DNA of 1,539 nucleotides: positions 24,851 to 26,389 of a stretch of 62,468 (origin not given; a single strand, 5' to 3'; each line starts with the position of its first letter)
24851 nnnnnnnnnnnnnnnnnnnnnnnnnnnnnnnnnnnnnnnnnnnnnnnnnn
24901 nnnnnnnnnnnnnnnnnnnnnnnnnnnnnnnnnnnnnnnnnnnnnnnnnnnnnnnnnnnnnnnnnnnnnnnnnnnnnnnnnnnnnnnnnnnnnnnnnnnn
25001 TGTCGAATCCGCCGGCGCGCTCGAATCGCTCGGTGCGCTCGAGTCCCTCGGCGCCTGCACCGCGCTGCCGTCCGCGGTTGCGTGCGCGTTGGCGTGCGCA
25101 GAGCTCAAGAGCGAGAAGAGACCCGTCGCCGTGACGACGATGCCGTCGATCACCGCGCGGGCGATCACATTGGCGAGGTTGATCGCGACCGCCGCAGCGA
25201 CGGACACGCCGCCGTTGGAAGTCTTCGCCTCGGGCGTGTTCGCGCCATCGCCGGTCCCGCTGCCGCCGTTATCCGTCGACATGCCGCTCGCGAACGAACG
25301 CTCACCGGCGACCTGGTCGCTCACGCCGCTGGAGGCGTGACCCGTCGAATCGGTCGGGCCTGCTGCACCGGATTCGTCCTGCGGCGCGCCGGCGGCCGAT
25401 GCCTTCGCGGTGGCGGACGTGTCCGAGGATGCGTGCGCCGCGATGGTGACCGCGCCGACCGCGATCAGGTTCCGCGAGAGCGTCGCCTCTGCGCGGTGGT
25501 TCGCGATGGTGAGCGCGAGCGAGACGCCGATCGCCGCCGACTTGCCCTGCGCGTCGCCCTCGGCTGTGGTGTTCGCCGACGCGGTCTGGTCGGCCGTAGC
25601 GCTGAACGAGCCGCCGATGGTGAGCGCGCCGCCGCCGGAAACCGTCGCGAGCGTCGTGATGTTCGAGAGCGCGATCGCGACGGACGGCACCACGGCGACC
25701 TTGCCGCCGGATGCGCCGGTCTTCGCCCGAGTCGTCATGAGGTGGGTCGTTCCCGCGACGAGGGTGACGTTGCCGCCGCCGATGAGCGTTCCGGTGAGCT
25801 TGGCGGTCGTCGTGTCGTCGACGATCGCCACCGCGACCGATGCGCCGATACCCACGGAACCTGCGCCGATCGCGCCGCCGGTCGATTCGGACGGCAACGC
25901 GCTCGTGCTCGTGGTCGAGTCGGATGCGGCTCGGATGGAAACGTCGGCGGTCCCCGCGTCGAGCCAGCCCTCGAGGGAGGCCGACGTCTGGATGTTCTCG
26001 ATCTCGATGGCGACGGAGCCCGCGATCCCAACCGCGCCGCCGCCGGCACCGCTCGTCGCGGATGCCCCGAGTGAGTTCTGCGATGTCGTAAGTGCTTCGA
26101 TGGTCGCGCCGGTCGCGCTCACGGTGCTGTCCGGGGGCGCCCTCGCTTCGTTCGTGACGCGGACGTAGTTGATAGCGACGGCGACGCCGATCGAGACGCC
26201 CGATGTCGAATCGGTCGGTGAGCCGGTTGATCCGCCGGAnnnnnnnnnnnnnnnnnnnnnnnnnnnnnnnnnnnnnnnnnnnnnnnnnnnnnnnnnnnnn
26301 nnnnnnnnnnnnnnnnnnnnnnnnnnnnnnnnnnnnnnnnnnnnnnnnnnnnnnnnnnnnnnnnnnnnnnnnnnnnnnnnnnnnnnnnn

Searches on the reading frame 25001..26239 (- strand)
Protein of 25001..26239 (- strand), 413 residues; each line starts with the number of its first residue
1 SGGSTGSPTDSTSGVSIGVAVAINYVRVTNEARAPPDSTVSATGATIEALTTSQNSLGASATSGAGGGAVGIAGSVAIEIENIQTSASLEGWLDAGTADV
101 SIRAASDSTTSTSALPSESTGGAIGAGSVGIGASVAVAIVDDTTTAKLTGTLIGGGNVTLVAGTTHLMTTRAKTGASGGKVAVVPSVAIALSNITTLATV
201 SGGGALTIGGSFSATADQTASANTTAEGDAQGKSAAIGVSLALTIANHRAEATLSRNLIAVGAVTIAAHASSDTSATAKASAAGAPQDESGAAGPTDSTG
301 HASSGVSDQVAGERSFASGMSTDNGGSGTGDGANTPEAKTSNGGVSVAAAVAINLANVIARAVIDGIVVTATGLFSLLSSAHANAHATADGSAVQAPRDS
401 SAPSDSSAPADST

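Call 44: find_homologous_proteins(query=window:25001-26239:-, max_evalue=0.001)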
Query window:25001-26239:- (413 aa): 63 proteins with E <= 0.001 among 8000 candidates.
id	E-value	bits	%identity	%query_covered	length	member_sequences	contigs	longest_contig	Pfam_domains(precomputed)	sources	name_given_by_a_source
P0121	3.6e-152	525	54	92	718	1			-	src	-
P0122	1.2e-128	448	54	97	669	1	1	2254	-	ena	-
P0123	3.2e-124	433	63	73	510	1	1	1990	-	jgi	-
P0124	3.7e-122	426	65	57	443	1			-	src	-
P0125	1.4e-103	365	60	65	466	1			-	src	-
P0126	4.0e-95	337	50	94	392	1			-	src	-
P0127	2.7e-93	331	79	37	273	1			-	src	-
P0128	3.7e-89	318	52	77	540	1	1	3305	-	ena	-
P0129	1.3e-85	306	63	67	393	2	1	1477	-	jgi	-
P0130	1.4e-82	296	47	77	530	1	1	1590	-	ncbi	ncbi:MAG TPA: hypothetical protein VF327_13410, partial [Gaiellaceae bacterium]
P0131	3.4e-82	295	54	46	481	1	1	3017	-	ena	-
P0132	1.7e-78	283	62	69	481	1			-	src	-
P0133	2.3e-77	279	62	64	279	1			-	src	-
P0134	2.6e-77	279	47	84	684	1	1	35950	-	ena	-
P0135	3.0e-76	275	45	84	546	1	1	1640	-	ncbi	ncbi:MAG TPA: hypothetical protein VF327_04570, partial [Gaiellaceae bacterium]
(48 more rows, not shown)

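Call 59: predict_structure(alignment_id=A4)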
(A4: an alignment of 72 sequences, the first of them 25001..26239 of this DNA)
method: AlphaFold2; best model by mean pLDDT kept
length: 413 residues; sequences in the alignment: 72
mean_pLDDT: 88.7   pTM: 0.83
mean pLDDT of the five models: 88.7, 88.3, 87.0, 87.0, 85.9
residues with pLDDT >= 90: 295; 70-90: 51; 50-70: 61; < 50: 6
segments of 3 or more residues with pLDDT < 50: none
pLDDT, mean of each block of 10 residues (from residue 1): 69 90 98 98 97 93 90 97 98 98 98 87 73 98 98 98 98 93 97 99 97 99 97 94 98 98 99 98 70 50 65 81 73 55 82 98 97 98 97 76 63 56
secondary structure, 60 per line:
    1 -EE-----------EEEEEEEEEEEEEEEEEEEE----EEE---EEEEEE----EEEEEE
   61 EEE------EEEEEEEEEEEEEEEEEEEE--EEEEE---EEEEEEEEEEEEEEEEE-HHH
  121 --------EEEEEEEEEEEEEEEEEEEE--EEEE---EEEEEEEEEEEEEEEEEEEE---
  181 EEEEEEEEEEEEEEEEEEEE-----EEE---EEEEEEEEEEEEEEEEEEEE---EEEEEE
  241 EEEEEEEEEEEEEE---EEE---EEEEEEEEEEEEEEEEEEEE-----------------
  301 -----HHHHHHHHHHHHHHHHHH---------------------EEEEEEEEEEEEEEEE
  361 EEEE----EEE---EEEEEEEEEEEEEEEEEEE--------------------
elements in order: E15-34 E39-41 E45-50 E55-63 E70-89 E92-96 E100-116 E129-148 E151-154 E158-177 E181-200 E206-208 E212-231 E235-254 E258-260 E264-283 H306-323 E345-364 E369-371 E375-393
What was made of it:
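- It is the low-confidence loop 117-128 between strands 100-116 and 129-148 of the module model (pLDDT 88.7, call 59).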

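Call 61: fold_search(model_id=the predicted structure, library=pdb)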
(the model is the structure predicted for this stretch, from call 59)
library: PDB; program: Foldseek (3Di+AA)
matches with E <= 10: 4; with E <= 0.001: 0
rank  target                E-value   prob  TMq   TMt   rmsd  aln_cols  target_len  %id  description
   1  9u4u_A                3.4e+00  0.01  0.07  0.14  21.5       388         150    8  Structure of the functional amyloid FapC from Pseudomonas sp.UK4 (released 2025-08-06)
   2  4dn7_A                5.9e+00  0.01  0.11  0.11  26.3       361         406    8  CRYSTAL STRUCTURE OF putative ABC transporter, ATP-binding protein from Methanosarcina mazei Go1 (released 2012-02-22)
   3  6p5t_A                6.9e+00  0.00  0.07  0.05  27.2       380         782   12  Surface-layer (S-layer) RsaA protein from Caulobacter crescentus bound to strontium and iodide (released 2020-01-15)
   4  2zu0_B                8.9e+00  0.01  0.12  0.12  22.9       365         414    6  Crystal structure of SufC-SufD complex involved in the iron-sulfur cluster biosynthesis (released 2009-03-10)
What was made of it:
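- Closest known: Functional sub-domains protruding from beta-helical stems of autotransporter passengers. Different: The host fold is different and has no PDB match (call 61).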
